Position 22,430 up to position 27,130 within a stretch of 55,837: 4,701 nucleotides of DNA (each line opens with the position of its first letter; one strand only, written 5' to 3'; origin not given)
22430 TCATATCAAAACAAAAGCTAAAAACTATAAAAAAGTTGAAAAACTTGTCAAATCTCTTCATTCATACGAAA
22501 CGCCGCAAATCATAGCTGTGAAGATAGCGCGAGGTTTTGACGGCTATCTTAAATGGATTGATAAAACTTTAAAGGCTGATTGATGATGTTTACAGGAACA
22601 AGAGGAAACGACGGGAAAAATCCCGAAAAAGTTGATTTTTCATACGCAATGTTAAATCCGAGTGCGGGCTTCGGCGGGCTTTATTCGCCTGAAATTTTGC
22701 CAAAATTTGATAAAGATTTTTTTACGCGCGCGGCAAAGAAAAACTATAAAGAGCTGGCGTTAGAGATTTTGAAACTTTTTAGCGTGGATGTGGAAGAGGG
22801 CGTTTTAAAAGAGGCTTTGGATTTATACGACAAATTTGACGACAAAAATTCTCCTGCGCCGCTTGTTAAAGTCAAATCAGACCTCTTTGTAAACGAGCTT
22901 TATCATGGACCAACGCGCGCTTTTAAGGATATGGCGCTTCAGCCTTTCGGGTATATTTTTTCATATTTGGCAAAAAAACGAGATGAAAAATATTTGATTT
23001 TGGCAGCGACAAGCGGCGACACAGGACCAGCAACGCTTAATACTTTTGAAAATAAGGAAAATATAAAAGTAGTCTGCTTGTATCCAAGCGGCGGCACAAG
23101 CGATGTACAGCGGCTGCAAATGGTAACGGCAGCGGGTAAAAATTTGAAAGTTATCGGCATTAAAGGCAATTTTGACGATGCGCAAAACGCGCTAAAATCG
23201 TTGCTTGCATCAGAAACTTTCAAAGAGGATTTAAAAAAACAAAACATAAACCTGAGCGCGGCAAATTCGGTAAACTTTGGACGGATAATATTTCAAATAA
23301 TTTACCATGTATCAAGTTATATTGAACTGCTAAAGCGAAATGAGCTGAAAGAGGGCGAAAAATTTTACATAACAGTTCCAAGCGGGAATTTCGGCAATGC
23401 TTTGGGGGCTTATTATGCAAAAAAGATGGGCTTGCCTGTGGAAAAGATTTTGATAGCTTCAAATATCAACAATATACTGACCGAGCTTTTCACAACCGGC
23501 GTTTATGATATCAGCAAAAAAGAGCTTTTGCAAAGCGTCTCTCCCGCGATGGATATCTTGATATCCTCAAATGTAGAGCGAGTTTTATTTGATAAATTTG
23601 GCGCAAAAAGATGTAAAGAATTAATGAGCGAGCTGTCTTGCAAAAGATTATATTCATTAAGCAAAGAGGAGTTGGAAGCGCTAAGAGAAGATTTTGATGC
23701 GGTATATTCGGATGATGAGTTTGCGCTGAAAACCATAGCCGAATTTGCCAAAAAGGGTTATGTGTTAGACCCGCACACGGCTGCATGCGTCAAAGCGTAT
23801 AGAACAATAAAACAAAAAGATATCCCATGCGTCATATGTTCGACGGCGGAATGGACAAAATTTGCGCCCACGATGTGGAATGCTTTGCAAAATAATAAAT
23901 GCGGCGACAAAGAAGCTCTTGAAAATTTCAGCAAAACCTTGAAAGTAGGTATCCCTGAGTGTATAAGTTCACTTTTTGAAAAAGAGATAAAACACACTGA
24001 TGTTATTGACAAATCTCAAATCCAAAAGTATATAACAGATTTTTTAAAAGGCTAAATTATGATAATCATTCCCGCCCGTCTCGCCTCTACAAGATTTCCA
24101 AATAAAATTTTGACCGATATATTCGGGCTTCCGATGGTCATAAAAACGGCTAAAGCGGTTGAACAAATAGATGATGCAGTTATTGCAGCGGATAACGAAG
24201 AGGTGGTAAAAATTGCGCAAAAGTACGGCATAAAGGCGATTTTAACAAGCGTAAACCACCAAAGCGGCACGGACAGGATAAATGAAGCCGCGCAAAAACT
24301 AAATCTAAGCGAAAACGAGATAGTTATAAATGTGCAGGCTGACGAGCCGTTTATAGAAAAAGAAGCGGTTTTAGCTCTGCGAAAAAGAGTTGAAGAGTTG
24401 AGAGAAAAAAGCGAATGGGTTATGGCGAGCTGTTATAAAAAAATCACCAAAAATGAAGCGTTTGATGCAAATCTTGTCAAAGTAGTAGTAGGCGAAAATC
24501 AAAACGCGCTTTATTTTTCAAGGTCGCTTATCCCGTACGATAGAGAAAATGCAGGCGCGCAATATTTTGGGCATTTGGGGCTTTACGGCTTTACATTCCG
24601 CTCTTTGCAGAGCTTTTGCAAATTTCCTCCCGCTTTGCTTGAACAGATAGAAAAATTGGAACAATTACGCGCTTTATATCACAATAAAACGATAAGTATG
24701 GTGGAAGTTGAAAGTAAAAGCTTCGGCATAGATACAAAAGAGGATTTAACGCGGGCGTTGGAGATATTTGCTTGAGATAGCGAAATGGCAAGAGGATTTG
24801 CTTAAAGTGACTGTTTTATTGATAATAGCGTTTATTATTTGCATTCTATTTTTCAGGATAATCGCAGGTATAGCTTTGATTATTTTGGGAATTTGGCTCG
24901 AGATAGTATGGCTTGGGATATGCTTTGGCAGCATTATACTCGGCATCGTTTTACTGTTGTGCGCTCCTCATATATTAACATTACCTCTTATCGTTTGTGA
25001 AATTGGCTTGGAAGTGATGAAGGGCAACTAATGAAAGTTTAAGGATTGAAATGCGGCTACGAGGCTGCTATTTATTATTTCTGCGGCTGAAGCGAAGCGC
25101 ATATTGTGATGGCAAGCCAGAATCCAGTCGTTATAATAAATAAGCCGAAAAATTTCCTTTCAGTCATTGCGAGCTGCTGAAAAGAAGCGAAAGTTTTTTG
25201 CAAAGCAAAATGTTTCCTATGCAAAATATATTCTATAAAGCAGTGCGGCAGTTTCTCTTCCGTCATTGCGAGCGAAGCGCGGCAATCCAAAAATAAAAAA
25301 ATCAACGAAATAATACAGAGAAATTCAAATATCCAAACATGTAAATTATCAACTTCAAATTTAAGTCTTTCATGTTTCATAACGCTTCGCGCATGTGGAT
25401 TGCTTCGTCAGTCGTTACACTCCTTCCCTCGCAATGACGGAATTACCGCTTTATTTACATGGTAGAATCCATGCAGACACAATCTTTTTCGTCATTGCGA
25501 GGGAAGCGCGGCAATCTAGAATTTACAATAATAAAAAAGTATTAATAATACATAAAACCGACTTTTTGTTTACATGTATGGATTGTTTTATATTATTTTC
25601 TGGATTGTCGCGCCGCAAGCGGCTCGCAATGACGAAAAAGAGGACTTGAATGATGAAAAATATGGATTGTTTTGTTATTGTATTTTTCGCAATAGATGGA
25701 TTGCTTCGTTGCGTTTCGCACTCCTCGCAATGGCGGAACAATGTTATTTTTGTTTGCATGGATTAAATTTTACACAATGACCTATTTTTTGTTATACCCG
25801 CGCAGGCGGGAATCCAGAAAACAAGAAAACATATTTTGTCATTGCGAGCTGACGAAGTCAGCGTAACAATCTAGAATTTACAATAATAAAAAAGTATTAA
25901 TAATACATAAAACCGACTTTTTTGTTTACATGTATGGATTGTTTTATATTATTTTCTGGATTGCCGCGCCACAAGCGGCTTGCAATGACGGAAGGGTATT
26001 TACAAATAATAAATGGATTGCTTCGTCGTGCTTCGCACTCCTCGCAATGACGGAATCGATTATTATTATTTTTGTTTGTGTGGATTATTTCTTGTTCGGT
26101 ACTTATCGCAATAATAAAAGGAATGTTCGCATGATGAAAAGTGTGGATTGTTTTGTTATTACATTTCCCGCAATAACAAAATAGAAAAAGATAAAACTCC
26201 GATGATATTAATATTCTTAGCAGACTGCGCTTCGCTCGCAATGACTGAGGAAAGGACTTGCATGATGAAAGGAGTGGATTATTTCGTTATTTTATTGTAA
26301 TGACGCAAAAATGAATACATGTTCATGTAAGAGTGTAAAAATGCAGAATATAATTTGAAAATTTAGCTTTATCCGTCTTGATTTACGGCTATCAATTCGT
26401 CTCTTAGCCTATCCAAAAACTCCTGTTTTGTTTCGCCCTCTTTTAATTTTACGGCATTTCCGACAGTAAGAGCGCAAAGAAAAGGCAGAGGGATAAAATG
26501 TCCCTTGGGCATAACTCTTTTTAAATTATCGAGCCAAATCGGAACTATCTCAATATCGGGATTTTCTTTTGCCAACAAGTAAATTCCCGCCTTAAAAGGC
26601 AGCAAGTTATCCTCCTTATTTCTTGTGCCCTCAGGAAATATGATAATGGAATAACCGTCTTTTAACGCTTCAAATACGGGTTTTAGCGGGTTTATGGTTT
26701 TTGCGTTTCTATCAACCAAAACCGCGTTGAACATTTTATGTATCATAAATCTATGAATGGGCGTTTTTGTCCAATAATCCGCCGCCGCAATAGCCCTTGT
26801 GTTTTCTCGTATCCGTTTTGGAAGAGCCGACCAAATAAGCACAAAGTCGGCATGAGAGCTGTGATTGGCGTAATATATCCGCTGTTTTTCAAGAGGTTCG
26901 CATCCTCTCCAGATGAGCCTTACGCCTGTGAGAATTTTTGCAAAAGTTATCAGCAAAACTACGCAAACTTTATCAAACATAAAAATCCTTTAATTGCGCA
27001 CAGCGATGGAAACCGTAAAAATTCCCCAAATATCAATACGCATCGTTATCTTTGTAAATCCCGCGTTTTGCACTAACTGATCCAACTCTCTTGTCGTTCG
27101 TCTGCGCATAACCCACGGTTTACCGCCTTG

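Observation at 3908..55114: About 90 copies of a 35-42 bp hairpin repeat whose central stem varies but stays complementary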

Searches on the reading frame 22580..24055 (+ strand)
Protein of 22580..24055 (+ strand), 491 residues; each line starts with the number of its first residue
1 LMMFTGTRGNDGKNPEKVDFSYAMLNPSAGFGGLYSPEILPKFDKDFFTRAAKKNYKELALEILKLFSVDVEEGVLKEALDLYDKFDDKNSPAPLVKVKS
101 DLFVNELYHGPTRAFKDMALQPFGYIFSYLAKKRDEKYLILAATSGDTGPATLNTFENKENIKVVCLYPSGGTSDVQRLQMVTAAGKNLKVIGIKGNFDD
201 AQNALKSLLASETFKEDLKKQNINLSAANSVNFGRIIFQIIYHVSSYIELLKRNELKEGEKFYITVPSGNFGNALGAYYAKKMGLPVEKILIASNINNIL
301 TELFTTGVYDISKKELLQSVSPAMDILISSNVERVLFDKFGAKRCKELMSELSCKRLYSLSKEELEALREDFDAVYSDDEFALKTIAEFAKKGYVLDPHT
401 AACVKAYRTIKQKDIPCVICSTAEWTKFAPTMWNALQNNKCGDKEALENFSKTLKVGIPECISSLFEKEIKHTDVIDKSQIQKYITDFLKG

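Call 76: find_homologous_proteins(query=window:22580-24055:+, max_evalue=1e-80)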
Query window:22580-24055:+ (491 aa): 7656 proteins with E <= 1e-80 among 8000 candidates; the best 120 are listed.
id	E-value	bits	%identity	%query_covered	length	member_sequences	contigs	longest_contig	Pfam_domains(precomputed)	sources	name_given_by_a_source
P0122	0.0e+0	1092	100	100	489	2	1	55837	PF00291.32,PF24857.2,PF14821.12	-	-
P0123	3.9e-281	951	86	100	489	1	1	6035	PF00291.32,PF14821.12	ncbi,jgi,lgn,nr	ncbi:MAG: threonine synthase [Campylobacteraceae bacterium]|jgi:threonine synthase|nr:threonine synt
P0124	7.6e-276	933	85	100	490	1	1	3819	PF00291.32,PF14821.12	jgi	jgi:threonine synthase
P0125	8.7e-275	930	84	100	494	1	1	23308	PF00291.32,PF14821.12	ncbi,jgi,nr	ncbi:MAG: threonine synthase [Campylobacteraceae bacterium]|jgi:threonine synthase|nr:threonine synt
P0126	1.9e-274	929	85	100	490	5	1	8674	PF00291.32,PF14821.12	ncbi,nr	ncbi:MAG: threonine synthase [Campylobacteraceae bacterium]|nr:threonine synthase [Campylobacteracea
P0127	1.5e-271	919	85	100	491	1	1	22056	PF00291.32,PF14821.12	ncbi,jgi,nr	ncbi:MAG: threonine synthase [Campylobacteraceae bacterium]|jgi:threonine synthase|nr:threonine synt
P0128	5.2e-267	904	82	100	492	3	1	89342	PF00291.32,PF14821.12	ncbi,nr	ncbi:MAG: threonine synthase [Campylobacteraceae bacterium]|nr:threonine synthase [Campylobacteracea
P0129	4.0e-264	895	81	100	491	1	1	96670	PF00291.32,PF14821.12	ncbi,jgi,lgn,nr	ncbi:MAG: threonine synthase [Campylobacteraceae bacterium]|jgi:threonine synthase|nr:threonine synt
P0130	5.2e-262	888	82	100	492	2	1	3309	PF00291.32,PF14821.12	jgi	jgi:threonine synthase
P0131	1.1e-247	840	75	100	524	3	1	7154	PF00291.32,PF14821.12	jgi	-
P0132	2.7e-243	826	75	100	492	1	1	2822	PF00291.32,PF14821.12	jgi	jgi:threonine synthase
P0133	6.0e-237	805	74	100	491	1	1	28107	PF00291.32,PF14821.12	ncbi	ncbi:MAG: threonine synthase [Campylobacteraceae bacterium]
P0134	4.2e-231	786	71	100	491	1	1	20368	PF00291.32,PF14821.12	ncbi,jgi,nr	ncbi:MAG: threonine synthase [Campylobacteraceae bacterium]|jgi:threonine synthase|nr:threonine synt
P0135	7.8e-231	785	72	100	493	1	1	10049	PF00291.32,PF14821.12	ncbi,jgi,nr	ncbi:MAG: threonine synthase [Campylobacteraceae bacterium]|jgi:threonine synthase|nr:threonine synt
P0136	1.2e-227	774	70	99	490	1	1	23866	PF00291.32,PF14821.12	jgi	-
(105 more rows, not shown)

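Call 77: find_encoding_contigs(protein=P0128, flank=10000, max_places=1)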
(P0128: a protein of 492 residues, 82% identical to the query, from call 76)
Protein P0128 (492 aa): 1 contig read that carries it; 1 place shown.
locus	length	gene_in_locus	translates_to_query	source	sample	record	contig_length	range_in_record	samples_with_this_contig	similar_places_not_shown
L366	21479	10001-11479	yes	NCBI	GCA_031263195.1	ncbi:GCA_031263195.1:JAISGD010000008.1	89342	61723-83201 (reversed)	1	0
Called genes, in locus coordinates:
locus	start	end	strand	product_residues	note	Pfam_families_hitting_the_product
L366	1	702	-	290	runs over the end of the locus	PF00795:CN_hydrolase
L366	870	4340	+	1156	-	PF07690:MFS_1, PF01553:Acyltransferase, PF00501:AMP-binding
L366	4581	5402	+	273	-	-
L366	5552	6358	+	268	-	-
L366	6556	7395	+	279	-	-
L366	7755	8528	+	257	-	-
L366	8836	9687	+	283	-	PF00696:AA_kinase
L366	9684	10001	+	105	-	PF03091:CutA1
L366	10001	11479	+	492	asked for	PF14821:Thr_synth_N, PF00291:PALP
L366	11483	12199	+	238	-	PF02348:CTP_transf_3, PF12804:NTP_transf_3 (weak)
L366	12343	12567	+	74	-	-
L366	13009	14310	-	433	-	PF26365:ApoNAT_membrane, PF00795:CN_hydrolase (weak)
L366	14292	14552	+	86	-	PF02699:YajC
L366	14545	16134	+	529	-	PF21760:SecD_1st, PF22599:SecDF_P1_head, PF02355:SecD_SecF_C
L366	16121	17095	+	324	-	PF07549:Sec_GG, PF02355:SecD_SecF_C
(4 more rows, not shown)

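Call 78: find_encoding_contigs(protein=P0129, flank=10000, max_places=1)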
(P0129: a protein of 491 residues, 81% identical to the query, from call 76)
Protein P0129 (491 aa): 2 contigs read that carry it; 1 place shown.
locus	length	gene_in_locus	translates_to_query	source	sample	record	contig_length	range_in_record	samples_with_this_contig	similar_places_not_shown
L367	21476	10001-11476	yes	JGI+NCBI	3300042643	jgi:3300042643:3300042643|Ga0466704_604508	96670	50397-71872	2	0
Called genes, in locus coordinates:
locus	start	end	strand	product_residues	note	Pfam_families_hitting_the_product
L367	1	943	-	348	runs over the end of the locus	PF00710:Asparaginase, PF17763:Asparaginase_C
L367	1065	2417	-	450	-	PF03605:DcuA_DcuB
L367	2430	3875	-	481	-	PF00206:Lyase_1, PF10415:FumaraseC_C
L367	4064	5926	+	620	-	PF00140:Sigma70_r1_2, PF04542:Sigma70_r2, PF04539:Sigma70_r3, PF04545:Sigma70_r4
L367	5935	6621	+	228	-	-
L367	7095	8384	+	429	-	-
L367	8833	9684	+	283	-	PF00696:AA_kinase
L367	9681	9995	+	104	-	PF03091:CutA1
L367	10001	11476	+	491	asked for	PF14821:Thr_synth_N, PF00291:PALP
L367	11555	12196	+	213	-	PF02348:CTP_transf_3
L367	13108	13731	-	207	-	PF01553:Acyltransferase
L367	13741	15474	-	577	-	PF00561:Abhydrolase_1, PF12146:Hydrolase_4, PF12697:Abhydrolase_6 (weak), PF12147:Methyltransf_20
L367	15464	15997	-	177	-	PF01066:CDP-OH_P_transf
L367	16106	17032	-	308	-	PF01148:CTP_transf_1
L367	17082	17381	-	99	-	-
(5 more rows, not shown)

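Call 79: find_encoding_contigs(protein=P0127, flank=10000, max_places=1)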
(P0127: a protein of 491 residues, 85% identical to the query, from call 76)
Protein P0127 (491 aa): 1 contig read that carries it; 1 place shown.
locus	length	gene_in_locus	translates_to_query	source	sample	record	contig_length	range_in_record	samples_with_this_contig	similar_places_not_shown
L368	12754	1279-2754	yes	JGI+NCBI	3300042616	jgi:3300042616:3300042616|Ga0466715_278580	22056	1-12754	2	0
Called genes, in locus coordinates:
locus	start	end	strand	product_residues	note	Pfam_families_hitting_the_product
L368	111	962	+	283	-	PF00696:AA_kinase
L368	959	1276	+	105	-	PF03091:CutA1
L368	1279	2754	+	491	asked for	PF14821:Thr_synth_N, PF00291:PALP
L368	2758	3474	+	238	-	PF02348:CTP_transf_3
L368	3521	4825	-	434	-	PF26365:ApoNAT_membrane, PF00795:CN_hydrolase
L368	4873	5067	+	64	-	PF02699:YajC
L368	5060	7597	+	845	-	PF21760:SecD_1st, PF22599:SecDF_P1_head, PF02355:SecD_SecF_C, PF03176:MMPL (weak), PF07549:Sec_GG (weak), PF02355:SecD_SecF_C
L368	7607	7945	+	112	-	PF19931:DUF6394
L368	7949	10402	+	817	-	PF00133:tRNA-synt_1, PF01921:tRNA-synt_1f (faint), PF01406:tRNA-synt_1e (faint), PF09334:tRNA-synt_1g, PF13603:tRNA-synt_1_2, PF00133:tRNA-synt_1, PF09334:tRNA-synt_1g, PF08264:Anticodon_1 (weak)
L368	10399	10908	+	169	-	PF04390:LptE (weak)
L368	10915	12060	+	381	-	PF08245:Mur_ligase_M (weak)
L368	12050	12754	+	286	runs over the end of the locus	PF01551:Peptidase_M23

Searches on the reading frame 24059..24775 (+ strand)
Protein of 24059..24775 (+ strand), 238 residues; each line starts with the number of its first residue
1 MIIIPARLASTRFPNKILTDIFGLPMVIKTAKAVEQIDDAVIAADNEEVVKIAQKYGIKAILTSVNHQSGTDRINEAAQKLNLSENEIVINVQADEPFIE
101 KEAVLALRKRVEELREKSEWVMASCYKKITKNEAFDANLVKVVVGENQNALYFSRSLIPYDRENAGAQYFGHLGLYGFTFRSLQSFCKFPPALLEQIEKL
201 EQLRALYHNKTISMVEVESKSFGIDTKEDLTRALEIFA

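Call 17: search_protein_families(library=pfam, proteins=[window:24059-24775:+])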
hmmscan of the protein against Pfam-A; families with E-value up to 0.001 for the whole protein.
window:24059-24775:+ (238 aa): 2 families
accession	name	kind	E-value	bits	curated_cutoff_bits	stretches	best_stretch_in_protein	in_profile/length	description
PF02348.25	CTP_transf_3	-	2.2e-52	178.5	22.6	1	1-212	1-217/217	Cytidylyltransferase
PF12804.13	NTP_transf_3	-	1.3e-06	29.2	27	1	12-148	11-128/160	MobA-like NTP transferase domain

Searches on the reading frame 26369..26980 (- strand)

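Call 17: search_protein_families(library=pfam, proteins=[window:26369-26980:-])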
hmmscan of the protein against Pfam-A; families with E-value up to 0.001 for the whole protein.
window:26369-26980:- (203 aa): 1 family
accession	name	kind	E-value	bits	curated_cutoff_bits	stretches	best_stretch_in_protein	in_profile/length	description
PF01553.26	Acyltransferase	-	2.7e-22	79.4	23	1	32-150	14-131/132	Acyltransferase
